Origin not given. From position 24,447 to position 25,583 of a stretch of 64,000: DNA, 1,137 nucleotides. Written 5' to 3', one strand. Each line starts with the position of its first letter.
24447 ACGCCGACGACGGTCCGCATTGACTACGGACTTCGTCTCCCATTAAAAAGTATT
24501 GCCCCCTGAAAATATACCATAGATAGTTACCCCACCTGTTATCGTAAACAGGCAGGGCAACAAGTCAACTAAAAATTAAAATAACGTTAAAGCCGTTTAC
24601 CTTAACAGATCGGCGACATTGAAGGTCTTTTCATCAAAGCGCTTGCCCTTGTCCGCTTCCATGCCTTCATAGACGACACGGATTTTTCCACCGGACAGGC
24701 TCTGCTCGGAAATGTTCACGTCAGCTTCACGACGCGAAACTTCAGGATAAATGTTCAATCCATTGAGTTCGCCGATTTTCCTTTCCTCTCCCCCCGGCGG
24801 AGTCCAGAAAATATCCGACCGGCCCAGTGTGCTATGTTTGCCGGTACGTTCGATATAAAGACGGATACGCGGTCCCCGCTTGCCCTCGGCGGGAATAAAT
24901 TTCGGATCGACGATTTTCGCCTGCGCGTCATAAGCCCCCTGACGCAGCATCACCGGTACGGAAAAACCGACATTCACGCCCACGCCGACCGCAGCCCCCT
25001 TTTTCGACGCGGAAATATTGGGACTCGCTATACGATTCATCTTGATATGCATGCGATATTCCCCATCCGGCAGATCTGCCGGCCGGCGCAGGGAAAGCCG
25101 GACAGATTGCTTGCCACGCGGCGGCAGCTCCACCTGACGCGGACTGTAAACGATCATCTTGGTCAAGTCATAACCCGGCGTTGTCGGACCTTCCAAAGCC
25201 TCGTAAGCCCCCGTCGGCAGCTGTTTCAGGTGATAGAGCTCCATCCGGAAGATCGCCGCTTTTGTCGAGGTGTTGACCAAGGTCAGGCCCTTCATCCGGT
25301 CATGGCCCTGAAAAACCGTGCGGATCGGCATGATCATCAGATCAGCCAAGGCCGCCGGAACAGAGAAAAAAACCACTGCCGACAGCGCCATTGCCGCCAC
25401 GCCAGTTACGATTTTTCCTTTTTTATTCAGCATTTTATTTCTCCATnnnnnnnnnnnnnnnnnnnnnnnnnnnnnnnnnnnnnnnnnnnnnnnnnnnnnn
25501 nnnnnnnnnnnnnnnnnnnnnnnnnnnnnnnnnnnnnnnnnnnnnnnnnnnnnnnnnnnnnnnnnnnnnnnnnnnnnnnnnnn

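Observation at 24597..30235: Second, non-canonical chaperone-usher-like locus built on DUF4402 subunits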

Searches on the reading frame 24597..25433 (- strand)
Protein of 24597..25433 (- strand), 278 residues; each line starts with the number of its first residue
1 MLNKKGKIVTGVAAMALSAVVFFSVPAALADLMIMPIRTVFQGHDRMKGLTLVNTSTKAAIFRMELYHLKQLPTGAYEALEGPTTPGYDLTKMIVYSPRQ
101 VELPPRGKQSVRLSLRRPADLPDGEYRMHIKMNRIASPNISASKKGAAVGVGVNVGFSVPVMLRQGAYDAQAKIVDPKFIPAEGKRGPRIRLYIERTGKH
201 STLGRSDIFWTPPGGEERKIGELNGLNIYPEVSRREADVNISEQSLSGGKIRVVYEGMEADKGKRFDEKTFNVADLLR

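Call 3: search_protein_families(library=pfam, proteins=[window:24597-25433:-], max_evalue=1)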
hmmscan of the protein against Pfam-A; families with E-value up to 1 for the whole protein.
window:24597-25433:- (278 aa): 0 families

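Call 4: search_protein_families(library=ncbifam, proteins=[window:24597-25433:-], max_evalue=1)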
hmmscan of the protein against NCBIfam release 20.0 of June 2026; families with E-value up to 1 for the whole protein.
window:24597-25433:- (278 aa): 0 families

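Call 6: search_solved_structures(query=window:24597-25433:-, max_evalue=10)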
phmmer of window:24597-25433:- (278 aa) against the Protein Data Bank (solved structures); distinct sequences matched with E-value up to 10: 0.

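Call 10: find_homologous_proteins(query=window:24597-25433:-, max_evalue=0.001)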
Query window:24597-25433:- (278 aa): 127 proteins with E <= 0.001 among 2911 candidates; the best 120 are listed.
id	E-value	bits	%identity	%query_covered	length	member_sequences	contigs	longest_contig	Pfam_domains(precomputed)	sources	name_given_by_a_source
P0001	4.9e-179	611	100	100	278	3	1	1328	-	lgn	-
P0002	8.1e-149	512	82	100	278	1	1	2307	-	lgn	-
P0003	4.0e-133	461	72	100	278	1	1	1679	-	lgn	-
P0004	8.6e-97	342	60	89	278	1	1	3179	-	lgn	-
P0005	1.3e-87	311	54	96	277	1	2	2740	-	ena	-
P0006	8.0e-86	306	52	94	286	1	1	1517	-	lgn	-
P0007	1.3e-85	305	53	90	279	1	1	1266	PF00345.27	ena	-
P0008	2.5e-85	304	51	97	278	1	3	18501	PF00345.27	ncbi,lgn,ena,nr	ncbi:MAG: fimbria/pilus periplasmic chaperone [Alphaproteobacteria bacterium]|nr:fimbria/pilus perip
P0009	5.9e-84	299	52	97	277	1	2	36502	-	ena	-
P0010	4.6e-81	290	52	96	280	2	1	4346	-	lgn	-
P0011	6.2e-81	290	49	95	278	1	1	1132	-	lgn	-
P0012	1.2e-79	285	49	94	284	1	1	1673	-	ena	-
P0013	1.3e-79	285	48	94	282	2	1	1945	-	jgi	jgi:fimbrial chaperone protein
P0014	6.8e-79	283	48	98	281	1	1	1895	-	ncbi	-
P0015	9.4e-79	282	49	94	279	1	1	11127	-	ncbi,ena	-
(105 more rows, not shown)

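Call 12: search_solved_structures(query=A1, max_evalue=10, show_alignments=2)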
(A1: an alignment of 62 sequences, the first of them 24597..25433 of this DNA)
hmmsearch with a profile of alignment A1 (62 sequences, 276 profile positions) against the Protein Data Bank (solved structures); distinct sequences matched with E-value up to 10: 5.
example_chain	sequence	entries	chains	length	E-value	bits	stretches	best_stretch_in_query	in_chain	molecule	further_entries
6e14_C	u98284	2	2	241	0.24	13.6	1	6-61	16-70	Chaperone protein FimC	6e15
3q48_A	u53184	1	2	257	0.74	12.1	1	4-54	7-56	Chaperone CupB2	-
5d6h_A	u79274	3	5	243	0.74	12.1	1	26-127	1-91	CsuC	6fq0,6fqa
6fjy_A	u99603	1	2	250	0.8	11.9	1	26-127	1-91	CsuC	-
2e6j_A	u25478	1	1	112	0.85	11.9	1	69-111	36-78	HYDIN protein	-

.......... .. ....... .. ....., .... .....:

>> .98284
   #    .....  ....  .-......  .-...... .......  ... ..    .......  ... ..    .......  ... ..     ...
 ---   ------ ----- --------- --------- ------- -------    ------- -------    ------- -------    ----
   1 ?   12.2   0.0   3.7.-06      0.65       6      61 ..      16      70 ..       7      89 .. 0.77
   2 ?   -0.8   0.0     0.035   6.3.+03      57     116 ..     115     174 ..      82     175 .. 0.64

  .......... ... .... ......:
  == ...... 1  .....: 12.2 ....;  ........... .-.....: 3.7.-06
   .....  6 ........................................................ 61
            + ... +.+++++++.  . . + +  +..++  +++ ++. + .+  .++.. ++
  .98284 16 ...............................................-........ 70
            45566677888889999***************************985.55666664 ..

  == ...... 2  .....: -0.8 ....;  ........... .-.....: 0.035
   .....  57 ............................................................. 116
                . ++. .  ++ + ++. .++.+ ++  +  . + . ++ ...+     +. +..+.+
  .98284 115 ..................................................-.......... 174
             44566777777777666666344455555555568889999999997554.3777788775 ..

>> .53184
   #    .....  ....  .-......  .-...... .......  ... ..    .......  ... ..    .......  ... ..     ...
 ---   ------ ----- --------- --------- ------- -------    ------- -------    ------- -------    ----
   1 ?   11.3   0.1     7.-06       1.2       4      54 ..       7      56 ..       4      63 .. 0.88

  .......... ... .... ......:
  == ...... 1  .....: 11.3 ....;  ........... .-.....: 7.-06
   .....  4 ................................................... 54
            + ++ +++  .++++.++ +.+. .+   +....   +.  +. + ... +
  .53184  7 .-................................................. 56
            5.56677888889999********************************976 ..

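Call 13: search_protein_families(library=pfam, alignment_id=A1, max_evalue=0.1)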
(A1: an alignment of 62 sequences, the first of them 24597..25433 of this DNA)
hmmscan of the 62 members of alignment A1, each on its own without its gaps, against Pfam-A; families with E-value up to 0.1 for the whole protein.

A. member 1, window:24597-25433:- (278 aa): 0 families

B. families by the number of members that match (of 62 scanned): 24 families
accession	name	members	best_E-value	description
PF06280.18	fn3_5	37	1.4e-06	Fn3-like domain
PF00345.26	PapD_N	33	3.7e-06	Pili and flagellar-assembly chaperone, PapD N-terminal domain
PF20251.4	Big_14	27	0.00017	Bacterial Ig-like domain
PF06030.18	WxLIP_PGBD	8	0.00017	WxL Interacting Protein, peptidoglycan binding domain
PF01835.25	MG2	6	3.6e-05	MG2 domain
PF22076.2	Cep192_D6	5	0.00072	Cep192 domain 6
PF24816.2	Ig_CFAP65__9th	5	0.016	Cilia- and flagella-associated protein 65-like, Ig-like domain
PF11614.14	FixG_C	4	0.0015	IG-like fold at C-terminal of FixG, putative oxidoreductase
PF22544.2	HYDIN_VesB_CFA65-like_Ig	4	0.0095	HYDIN/CFA65/VesB-like, Ig-like domain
PF15418.12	DUF4625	2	0.0043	Domain of unknown function (DUF4625)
PF14016.12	DUF4232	2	0.021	Domain of unknown function (DUF4232)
PF23956.1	DUF7285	2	0.038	Family of unknown function (DUF7285)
PF19077.6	Big_13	2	0.064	Bacterial Ig-like domain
PF14734.12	DUF4469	1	0.0013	Domain of unknown function (DUF4469) with IG-like fold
PF23217.2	DUF7066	1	0.0067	Domain of unknown function (DUF7066)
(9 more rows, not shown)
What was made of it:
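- Chaperone: 33 of 62 homologues hit PapD_N (call 13).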

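Call 37: find_related_loci(query=A1, collection=genome_contigs, flank=7000)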
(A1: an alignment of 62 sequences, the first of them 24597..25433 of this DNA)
Query A1 (278 aa) in genome_contigs; peptide patterns used: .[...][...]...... (x = any residue, [..] = any of these).
249 stretches matched a pattern; 150 encode a relative of the query (tblastn E <= 1e-3); the best 80 are kept; 80 distinct loci.
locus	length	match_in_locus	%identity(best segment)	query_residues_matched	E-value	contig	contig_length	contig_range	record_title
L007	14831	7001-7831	48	2-272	6e-84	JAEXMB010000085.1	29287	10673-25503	MAG: Proteobacteria bacterium isolate OH_HBlB_32 k127_403592, whole genome shotgun sequence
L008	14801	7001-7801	43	15-275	4e-74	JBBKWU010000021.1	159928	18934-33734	MAG: Bdellovibrionales bacterium isolate metabat_bins.243 k119_3181676, whole genome shotgun sequence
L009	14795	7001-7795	46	12-273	1e-73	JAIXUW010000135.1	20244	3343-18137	MAG: Alphaproteobacteria bacterium isolate D1_MAG_00043 pond_D1_MAG_00043_000000000061, whole genome shotgun sequence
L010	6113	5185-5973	46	14-273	6e-72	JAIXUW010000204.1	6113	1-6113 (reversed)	MAG: Alphaproteobacteria bacterium isolate D1_MAG_00043 pond_D1_MAG_00043_000000000314, whole genome shotgun sequence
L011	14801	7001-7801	40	17-273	2e-65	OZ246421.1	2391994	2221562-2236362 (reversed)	MAG: uncultured Micavibrio sp. isolate SRP062349_co2_90 genome assembly, chromosome: 1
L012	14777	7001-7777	42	26-273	3e-65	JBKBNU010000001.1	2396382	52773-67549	MAG: Micavibrio sp. isolate 21H_026.bin.43 NODE_1_length_2396382_cov_35.870583, whole genome shotgun sequence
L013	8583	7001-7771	43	27-273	8e-64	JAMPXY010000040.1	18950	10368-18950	MAG: Alphaproteobacteria bacterium isolate R2F_R2FSRR_metabat.53 R2F_C1518, whole genome shotgun sequence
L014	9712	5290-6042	42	27-268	6e-62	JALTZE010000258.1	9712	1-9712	MAG: Micavibrio sp. isolate S141_metabat2_scaf2bin.105 S141_NODE_7151_length_9712_cov_1.697340, whole genome shotgun seq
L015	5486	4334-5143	40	11-275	8e-61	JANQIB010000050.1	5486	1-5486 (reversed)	MAG: Alphaproteobacteria bacterium isolate PL24a_bin.34 k99_975311, whole genome shotgun sequence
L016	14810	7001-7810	37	14-273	1e-59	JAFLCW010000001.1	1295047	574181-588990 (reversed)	MAG: Alphaproteobacteria bacterium isolate UWPOB_MICAV1 gnl_X_PMOKLDCO_1, whole genome shotgun sequence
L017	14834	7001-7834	37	1-275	2e-58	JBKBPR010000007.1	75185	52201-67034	MAG: Alphaproteobacteria bacterium isolate 21H_022.bin.7 NODE_7_length_75185_cov_6.676745, whole genome shotgun sequence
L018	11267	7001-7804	37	14-271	1e-58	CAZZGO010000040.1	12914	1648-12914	MAG TPA_asm: uncultured Pseudobdellovibrionaceae bacterium isolate SRP199154_co2_77 genome assembly, contig: NODE_3205_l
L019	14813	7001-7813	37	14-274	6e-58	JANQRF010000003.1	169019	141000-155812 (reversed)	MAG: Alphaproteobacteria bacterium isolate IP29b_bin.51 k99_780719, whole genome shotgun sequence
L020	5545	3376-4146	39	28-274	1e-56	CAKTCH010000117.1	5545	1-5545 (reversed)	MAG: uncultured Alphaproteobacteria bacterium isolate REFINED_METABAT215_TOP10_CONTIGS_1500_ASSEMBLY_K77_MERGED__Nepal_M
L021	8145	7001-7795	37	21-278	2e-53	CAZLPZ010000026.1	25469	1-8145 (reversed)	MAG TPA_asm: uncultured Pseudobdellovibrionaceae bacterium isolate SRP296810_co1_6 genome assembly, contig: NODE_1834_le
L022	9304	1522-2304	38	19-273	5e-52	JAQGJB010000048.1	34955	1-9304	MAG: Micavibrio sp. isolate RYN_474 scaffold_1698230, whole genome shotgun sequence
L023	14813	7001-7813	33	12-275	5e-48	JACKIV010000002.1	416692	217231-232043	MAG: Rhodospirillales bacterium isolate HK-STAS-PROT-21 HK-STAS-PROT-21_2, whole genome shotgun sequence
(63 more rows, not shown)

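Call 72: search_protein_families(library=pfam, proteins=[L009:7968-9455:+, L007:8001-9320:+, L022:2403-3503:+, L017:8063-9130:+, L023:7982-9145:+, L018:7966-9213:+, L016:7967-9202:+], max_evalue=0.1)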
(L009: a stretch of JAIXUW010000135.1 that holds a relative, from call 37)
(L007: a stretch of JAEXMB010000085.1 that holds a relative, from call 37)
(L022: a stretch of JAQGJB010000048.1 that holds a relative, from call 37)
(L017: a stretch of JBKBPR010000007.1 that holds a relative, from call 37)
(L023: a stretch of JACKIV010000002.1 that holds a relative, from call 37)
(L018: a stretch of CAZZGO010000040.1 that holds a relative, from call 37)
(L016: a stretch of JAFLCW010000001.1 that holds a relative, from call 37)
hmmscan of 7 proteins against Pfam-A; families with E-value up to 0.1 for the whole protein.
L009:7968-9455:+ (495 aa): 1 family
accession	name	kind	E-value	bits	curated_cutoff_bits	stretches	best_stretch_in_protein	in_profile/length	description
PF11741.13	AMIN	-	0.013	16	20.5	1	386-425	59-100/101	AMIN domain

L007:8001-9320:+ (439 aa): 1 family
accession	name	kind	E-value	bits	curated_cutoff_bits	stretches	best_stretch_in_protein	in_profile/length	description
PF06724.16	DUF1206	-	0.0067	16.9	26.2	1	27-57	30-60/70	Domain of Unknown Function (DUF1206)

L022:2403-3503:+ (366 aa): 1 family
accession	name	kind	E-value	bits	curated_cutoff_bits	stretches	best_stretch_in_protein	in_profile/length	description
PF11741.13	AMIN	-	0.0014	19.1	20.5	1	259-303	56-101/101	AMIN domain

L017:8063-9130:+ (355 aa): 2 families
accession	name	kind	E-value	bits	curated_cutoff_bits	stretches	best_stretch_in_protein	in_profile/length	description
PF24837.1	AMIN-like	-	5.7e-05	23.7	27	1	254-280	4-33/129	AMIN-like domain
PF11741.13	AMIN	-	0.0076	16.8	20.5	0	256-284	63-95/101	AMIN domain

L023:7982-9145:+ (387 aa): 1 family
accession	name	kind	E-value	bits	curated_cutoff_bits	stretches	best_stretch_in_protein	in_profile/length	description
PF11741.13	AMIN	-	5.3e-05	23.7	20.5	2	288-365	6-84/101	AMIN domain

L018:7966-9213:+ (415 aa): 3 families
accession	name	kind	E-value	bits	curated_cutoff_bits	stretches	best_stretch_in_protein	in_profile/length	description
PF11741.13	AMIN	-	0.012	16.1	20.5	1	303-339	56-91/101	AMIN domain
PF05524.18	PEP-utilisers_N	-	0.041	14.5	24.4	1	118-181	27-86/121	PEP-utilising enzyme, N-terminal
PF24837.1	AMIN-like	-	0.092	13.3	27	0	306-337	2-33/129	AMIN-like domain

L016:7967-9202:+ (411 aa): 2 families
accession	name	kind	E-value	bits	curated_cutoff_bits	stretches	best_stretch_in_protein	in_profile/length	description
PF11741.13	AMIN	-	0.036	14.6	20.5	0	299-335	56-93/101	AMIN domain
PF24837.1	AMIN-like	-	0.098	13.2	27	0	302-332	2-32/129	AMIN-like domain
